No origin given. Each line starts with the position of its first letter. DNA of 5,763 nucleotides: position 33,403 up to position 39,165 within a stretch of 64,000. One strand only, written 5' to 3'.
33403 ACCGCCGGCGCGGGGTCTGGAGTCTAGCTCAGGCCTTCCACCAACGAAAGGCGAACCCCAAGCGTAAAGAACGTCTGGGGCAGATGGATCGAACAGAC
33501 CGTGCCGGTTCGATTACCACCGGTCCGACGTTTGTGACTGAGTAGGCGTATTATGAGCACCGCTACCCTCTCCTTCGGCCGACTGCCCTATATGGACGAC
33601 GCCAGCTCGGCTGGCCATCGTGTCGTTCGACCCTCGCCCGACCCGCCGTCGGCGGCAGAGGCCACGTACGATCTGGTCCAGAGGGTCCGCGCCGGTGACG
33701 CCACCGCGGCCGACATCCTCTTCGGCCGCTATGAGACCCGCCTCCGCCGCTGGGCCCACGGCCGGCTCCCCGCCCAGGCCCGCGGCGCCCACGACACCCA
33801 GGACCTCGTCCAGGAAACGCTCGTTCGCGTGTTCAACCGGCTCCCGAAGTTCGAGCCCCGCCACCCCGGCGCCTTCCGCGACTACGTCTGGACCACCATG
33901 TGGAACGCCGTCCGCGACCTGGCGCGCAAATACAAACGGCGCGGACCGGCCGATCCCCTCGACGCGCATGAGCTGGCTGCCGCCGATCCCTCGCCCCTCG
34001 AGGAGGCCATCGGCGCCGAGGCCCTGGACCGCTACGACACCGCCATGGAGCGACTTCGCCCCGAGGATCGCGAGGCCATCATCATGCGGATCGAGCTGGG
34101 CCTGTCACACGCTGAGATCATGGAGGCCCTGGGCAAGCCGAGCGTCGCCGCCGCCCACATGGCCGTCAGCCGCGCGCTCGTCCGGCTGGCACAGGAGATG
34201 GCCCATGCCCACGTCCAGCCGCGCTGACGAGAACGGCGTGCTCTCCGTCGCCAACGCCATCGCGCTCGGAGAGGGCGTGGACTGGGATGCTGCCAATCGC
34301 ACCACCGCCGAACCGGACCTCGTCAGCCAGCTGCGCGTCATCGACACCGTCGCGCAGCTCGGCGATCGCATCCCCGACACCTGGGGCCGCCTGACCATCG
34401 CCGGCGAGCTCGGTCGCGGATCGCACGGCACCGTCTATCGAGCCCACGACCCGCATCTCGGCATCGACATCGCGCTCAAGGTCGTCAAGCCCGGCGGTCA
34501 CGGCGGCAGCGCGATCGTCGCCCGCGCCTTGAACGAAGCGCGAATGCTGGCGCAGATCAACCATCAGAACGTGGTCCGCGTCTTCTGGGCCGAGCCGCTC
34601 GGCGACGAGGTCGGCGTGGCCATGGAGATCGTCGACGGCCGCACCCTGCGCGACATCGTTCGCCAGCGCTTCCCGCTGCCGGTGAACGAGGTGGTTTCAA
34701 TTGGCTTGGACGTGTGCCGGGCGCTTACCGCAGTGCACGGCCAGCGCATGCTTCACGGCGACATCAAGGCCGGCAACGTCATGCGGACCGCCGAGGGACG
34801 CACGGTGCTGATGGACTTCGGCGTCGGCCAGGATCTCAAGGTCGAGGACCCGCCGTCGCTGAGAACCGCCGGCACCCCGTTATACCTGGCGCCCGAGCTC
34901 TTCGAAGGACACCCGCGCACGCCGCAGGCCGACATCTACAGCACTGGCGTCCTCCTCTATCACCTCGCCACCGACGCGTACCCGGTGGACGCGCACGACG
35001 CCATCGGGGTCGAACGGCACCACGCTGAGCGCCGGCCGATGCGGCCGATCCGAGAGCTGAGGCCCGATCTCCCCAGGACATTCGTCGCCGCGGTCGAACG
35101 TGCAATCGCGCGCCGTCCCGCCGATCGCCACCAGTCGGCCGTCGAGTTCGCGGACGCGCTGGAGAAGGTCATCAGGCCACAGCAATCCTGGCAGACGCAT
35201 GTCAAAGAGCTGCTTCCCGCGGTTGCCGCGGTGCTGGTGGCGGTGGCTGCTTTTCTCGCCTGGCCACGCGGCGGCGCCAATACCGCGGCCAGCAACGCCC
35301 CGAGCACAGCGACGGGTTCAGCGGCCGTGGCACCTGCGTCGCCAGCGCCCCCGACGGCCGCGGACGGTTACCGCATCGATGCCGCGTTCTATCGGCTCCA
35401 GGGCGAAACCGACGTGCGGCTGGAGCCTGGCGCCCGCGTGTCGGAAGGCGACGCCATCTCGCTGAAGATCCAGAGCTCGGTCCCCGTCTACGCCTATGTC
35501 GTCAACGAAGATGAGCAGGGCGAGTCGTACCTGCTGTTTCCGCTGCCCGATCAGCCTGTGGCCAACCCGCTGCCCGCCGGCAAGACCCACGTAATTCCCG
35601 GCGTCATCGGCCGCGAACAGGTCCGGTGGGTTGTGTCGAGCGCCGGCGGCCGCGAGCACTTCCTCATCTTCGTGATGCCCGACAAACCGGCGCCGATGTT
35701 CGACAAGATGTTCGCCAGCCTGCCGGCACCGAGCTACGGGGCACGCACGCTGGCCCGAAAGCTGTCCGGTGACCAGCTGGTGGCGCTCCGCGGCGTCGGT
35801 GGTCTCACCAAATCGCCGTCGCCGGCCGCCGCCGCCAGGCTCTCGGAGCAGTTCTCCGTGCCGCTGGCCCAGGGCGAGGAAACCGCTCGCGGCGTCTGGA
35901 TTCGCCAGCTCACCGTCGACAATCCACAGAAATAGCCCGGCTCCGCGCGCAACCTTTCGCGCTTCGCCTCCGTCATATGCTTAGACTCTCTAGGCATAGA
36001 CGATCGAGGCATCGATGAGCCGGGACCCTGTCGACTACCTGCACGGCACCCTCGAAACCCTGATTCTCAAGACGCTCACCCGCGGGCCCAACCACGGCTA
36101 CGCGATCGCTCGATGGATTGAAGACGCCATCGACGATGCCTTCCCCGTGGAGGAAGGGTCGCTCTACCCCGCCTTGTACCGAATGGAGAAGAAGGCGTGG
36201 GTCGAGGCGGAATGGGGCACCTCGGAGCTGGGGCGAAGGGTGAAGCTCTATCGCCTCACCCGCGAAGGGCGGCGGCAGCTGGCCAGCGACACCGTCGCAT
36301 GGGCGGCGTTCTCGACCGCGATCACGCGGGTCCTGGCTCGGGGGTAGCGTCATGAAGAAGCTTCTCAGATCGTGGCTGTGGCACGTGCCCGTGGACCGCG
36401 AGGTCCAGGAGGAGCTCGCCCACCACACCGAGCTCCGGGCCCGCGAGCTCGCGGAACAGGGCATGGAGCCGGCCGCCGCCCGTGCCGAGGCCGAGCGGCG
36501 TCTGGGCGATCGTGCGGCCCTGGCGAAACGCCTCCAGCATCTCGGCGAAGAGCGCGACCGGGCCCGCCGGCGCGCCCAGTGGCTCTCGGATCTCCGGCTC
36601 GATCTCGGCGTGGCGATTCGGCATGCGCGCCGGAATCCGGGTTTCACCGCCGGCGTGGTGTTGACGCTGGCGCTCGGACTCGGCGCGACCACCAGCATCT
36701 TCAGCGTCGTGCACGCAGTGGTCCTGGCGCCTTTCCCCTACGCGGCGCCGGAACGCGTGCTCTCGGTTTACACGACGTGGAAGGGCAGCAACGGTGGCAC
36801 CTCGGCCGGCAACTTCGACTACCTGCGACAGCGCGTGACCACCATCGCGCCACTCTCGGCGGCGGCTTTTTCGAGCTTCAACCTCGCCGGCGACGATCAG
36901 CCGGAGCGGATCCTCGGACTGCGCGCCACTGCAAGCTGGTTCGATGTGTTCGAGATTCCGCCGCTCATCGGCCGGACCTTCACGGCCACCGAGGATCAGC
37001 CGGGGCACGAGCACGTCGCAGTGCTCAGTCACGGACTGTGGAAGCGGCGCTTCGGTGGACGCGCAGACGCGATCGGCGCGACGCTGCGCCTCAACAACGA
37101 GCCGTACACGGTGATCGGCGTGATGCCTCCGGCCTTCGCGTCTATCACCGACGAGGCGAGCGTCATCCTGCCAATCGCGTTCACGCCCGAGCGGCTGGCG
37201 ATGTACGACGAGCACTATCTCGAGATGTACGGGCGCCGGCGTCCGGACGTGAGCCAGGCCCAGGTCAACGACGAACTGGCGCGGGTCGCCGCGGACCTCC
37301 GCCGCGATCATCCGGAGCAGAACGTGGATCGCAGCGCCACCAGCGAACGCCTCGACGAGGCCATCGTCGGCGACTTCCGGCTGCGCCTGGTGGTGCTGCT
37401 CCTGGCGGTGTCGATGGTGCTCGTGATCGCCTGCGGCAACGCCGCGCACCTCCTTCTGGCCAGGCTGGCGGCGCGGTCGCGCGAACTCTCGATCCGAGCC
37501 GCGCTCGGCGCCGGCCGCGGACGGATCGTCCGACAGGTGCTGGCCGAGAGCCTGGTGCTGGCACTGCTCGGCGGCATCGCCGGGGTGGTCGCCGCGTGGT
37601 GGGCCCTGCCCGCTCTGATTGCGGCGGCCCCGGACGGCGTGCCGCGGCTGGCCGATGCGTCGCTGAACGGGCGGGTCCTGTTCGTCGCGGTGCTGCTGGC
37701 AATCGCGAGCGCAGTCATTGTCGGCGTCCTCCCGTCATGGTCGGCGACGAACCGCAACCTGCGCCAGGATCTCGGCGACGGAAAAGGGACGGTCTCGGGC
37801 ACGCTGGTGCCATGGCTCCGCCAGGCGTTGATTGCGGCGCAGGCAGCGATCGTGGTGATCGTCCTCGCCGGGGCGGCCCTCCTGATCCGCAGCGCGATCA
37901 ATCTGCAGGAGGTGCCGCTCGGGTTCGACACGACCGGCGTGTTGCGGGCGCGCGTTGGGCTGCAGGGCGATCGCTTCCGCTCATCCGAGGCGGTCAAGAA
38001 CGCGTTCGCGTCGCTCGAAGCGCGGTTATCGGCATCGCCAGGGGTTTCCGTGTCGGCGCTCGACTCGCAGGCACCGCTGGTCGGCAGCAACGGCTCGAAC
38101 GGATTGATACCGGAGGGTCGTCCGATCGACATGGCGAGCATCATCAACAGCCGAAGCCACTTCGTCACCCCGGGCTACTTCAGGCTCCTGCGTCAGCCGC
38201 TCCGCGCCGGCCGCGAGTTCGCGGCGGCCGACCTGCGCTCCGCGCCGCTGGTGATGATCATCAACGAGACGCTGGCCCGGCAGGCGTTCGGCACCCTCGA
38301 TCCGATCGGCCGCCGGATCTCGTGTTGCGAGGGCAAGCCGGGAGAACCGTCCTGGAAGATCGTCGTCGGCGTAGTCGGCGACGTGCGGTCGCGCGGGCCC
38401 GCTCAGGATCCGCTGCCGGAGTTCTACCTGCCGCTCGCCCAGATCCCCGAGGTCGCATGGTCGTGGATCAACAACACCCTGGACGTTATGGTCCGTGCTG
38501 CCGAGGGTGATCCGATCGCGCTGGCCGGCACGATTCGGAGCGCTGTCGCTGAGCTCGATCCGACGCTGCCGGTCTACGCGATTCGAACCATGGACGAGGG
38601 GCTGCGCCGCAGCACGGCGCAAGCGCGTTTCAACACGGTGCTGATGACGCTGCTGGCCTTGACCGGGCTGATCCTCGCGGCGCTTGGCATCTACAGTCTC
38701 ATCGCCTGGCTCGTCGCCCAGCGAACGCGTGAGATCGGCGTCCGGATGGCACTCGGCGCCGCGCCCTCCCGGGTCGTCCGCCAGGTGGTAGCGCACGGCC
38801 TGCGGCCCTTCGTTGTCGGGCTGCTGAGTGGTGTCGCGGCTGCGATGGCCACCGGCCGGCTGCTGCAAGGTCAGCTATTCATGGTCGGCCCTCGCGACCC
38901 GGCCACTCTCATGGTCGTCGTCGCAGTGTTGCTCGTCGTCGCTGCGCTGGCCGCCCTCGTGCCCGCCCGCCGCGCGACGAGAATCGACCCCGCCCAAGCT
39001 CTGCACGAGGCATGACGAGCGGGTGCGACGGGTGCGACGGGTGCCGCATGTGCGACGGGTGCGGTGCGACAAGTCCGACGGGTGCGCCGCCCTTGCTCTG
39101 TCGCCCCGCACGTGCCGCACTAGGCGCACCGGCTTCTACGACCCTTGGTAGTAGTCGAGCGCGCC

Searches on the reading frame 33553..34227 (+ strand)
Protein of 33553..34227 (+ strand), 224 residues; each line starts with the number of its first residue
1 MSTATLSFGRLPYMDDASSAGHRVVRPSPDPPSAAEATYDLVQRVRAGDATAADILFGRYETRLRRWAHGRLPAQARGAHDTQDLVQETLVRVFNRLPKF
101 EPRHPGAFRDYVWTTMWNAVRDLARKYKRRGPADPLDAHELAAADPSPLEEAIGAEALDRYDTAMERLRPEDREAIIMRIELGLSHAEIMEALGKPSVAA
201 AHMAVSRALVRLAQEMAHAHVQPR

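Call 11: search_protein_families(library=pfam, proteins=[window:33553-34227:+], max_evalue=0.001)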
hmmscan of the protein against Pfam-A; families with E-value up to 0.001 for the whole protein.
window:33553-34227:+ (224 aa): 3 families
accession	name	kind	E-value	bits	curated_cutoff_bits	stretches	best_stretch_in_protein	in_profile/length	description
PF04542.20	Sigma70_r2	-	5.6e-12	45.7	24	1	56-130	1-71/71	Sigma-70 region 2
PF07638.17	Sigma70_ECF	-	1.3e-08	35.4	21.1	1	40-195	6-163/185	ECF sigma factor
PF08281.18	Sigma70_r4_2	-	1.2e-07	31.7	25.7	1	159-212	2-54/54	Sigma-70, region 4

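Call 13: search_protein_families(library=padloc, proteins=[window:33553-34227:+], max_evalue=0.01)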
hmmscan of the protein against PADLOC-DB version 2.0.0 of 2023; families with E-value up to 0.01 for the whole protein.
window:33553-34227:+ (224 aa): 0 families

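Call 41: find_related_loci(query=window:33553-34227:+, collection=metagenome_contigs, flank=8000)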
Query window:33553-34227:+ (224 aa) in metagenome_contigs; peptide patterns used: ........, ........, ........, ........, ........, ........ (x = any residue, [..] = any of these).
114 stretches matched a pattern; 7 encode a relative of the query (tblastn E <= 1e-3); 7 distinct loci.
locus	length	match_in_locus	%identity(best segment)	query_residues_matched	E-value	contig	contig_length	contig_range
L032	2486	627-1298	100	1-224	1e-157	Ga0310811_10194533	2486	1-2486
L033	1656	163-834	93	1-224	4e-148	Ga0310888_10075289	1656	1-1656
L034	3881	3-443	100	78-224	2e-96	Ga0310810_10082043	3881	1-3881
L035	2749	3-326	88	117-224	7e-58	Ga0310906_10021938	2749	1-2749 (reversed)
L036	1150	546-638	55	74-104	7e-7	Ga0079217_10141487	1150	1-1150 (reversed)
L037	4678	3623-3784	39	78-130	5e-6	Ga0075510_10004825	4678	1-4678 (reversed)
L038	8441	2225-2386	39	78-130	5e-6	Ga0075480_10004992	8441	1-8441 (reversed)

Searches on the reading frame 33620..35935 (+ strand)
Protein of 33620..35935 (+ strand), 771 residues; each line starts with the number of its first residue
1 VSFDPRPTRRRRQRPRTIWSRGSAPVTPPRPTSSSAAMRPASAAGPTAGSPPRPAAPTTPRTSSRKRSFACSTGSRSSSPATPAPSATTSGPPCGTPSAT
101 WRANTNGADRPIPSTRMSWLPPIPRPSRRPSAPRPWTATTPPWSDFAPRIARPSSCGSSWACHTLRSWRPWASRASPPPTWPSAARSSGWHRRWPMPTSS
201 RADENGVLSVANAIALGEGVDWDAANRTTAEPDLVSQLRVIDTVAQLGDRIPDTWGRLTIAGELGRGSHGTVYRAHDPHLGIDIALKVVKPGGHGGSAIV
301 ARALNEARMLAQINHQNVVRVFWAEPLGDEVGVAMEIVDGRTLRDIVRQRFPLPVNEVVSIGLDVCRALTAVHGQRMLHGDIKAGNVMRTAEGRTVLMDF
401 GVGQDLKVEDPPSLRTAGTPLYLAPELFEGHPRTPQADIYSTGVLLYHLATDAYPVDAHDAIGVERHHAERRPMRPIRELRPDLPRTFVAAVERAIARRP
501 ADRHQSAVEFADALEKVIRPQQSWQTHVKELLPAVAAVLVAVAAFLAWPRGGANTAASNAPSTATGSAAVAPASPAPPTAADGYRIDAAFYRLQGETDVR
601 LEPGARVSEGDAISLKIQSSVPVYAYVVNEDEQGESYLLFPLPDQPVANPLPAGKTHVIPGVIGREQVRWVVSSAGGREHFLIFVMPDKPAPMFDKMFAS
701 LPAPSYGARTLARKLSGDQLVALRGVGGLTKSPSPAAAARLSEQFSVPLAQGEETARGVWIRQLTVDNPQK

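Call 11: search_protein_families(library=pfam, proteins=[window:33620-35935:+], max_evalue=0.001)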
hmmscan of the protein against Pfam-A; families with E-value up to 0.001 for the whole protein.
window:33620-35935:+ (771 aa): 4 families
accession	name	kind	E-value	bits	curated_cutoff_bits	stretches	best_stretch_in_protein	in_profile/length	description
PF00069.31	Pkinase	-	3.2e-36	125.5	31.7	1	261-471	4-212/263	Protein kinase domain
PF07714.23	PK_Tyr_Ser-Thr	-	2.4e-23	83.2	23.1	1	259-500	2-249/258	Protein tyrosine and serine/threonine kinase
PF14326.11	DUF4384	-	1.9e-10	41.1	27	1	608-685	3-77/81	Domain of unknown function (DUF4384)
PF03109.22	ABC1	-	1.2e-05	25.1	22.9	1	333-408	145-219/244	ABC1 atypical kinase-like domain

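Call 13: search_protein_families(library=padloc, proteins=[window:33620-35935:+], max_evalue=0.01)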
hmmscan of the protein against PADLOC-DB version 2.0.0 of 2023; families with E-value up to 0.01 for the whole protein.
window:33620-35935:+ (771 aa): 34 families (the best 25 are shown)
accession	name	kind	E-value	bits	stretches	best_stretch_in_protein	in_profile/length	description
PDLC04042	PD-T4-6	-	1.3e-58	197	1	256-525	9-280/292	-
PDLC04053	PD-T4-6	-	1.4e-55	186.9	1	253-530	6-284/311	-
PDLC04061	PD-T4-6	-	4e-55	186.3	1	256-567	16-330/510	-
PDLC04138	mad6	-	2.7e-51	173.2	1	251-529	46-325/659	mads_6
PDLC04043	PD-T4-6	-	1.3e-49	167.5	1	246-526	5-286/452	-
PDLC04047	PD-T4-6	-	3.1e-49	165.8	1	254-528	8-283/327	-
PDLC04060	PD-T4-6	-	4.7e-48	162.3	1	256-526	8-277/486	-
PDLC04041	PD-T4-6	-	7.2e-47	158.6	1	256-578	28-322/443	-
PDLC04057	PD-T4-6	-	2.5e-46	156.6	1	256-525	8-278/443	-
PDLC04054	PD-T4-6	-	6.6e-45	152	1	259-557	13-317/347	-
PDLC04052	PD-T4-6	-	2.6e-44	150.3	1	257-556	10-314/496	-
PDLC04039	PD-T4-6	-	4.4e-44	149.2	1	254-584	12-345/458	-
PDLC04040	PD-T4-6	-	2e-40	137.1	1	264-528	2-276/547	-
PDLC04064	PD-T4-6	-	2.1e-39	133.5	1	256-516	20-279/369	-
PDLC04048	PD-T4-6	-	2.1e-37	127.3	1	256-516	10-271/354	-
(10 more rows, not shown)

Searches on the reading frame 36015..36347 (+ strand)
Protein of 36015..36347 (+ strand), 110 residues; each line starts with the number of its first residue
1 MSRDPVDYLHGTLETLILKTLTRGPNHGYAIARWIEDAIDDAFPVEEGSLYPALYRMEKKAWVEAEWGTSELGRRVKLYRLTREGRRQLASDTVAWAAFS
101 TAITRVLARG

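Call 11: search_protein_families(library=pfam, proteins=[window:36015-36347:+], max_evalue=0.001)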
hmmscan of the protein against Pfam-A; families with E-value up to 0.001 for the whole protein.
window:36015-36347:+ (110 aa): 1 family
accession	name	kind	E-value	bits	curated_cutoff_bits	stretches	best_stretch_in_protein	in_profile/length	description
PF03551.20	PadR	-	2.4e-22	79.1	27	1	17-90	1-74/75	Transcriptional regulator PadR-like family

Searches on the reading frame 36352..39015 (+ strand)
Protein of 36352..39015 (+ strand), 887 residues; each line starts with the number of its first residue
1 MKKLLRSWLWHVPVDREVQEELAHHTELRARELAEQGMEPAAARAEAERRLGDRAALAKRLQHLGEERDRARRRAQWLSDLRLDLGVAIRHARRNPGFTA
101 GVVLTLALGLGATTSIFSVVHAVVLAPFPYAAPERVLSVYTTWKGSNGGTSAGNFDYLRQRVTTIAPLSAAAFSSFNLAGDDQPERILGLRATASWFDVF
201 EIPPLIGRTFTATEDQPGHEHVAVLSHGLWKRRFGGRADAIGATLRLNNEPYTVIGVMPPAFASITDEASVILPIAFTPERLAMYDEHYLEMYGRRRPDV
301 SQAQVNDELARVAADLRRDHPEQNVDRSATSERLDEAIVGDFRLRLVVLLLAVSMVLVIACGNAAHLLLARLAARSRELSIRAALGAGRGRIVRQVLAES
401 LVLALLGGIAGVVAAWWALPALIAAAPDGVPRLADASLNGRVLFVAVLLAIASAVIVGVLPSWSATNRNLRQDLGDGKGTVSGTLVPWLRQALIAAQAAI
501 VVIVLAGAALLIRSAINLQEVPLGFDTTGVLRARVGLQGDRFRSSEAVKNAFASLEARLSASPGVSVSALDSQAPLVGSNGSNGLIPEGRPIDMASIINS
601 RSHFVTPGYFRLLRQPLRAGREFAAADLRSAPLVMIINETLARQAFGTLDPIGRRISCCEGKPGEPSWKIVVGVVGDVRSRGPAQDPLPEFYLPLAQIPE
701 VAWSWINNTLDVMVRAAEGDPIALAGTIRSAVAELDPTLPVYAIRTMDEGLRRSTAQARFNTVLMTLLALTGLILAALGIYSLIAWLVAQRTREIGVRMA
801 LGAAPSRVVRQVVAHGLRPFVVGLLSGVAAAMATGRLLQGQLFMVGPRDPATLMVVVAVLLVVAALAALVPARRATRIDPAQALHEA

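Call 11: search_protein_families(library=pfam, proteins=[window:36352-39015:+], max_evalue=0.001)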
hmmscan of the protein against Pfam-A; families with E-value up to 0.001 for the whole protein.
window:36352-39015:+ (887 aa): 2 families
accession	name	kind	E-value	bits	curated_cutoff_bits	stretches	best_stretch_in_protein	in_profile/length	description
PF12704.14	MacB_PCD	-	3.1e-39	135.8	27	2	99-311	1-206/207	MacB-like periplasmic core domain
PF02687.27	FtsX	-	1.8e-21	76.8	25.5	2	352-469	3-119/120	FtsX-like permease C-terminal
